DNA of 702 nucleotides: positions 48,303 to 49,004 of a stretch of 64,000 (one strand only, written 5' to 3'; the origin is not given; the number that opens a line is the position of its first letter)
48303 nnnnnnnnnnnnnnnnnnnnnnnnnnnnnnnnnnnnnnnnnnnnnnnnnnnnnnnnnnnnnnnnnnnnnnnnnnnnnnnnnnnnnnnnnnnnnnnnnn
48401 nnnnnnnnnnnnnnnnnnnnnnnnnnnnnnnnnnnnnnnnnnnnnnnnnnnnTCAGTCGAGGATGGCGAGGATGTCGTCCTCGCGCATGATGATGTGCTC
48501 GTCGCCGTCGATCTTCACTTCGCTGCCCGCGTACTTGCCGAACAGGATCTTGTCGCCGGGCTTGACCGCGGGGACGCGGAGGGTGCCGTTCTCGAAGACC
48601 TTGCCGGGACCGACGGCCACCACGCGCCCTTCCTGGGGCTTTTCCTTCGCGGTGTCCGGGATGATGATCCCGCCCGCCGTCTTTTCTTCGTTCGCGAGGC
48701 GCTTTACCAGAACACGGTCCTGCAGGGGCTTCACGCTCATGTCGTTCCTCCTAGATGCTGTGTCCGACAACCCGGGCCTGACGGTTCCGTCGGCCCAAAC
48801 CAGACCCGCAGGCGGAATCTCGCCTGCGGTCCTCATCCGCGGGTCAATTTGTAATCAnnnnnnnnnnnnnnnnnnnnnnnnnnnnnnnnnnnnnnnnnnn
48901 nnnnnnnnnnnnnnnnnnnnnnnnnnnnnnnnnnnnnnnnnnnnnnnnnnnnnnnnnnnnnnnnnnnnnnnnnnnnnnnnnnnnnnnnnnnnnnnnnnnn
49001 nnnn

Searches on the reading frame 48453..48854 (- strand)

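Call 60: search_protein_families(library=pfam, proteins=[window:48453-48854:-], max_evalue=0.0001)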
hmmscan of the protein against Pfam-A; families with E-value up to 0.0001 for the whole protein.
window:48453-48854:- (133 aa): 1 family
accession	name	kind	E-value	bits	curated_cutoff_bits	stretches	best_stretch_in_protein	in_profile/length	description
PF00166.26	Cpn10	-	6.9e-36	122.6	21.1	1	41-131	2-92/93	Chaperonin 10 Kd subunit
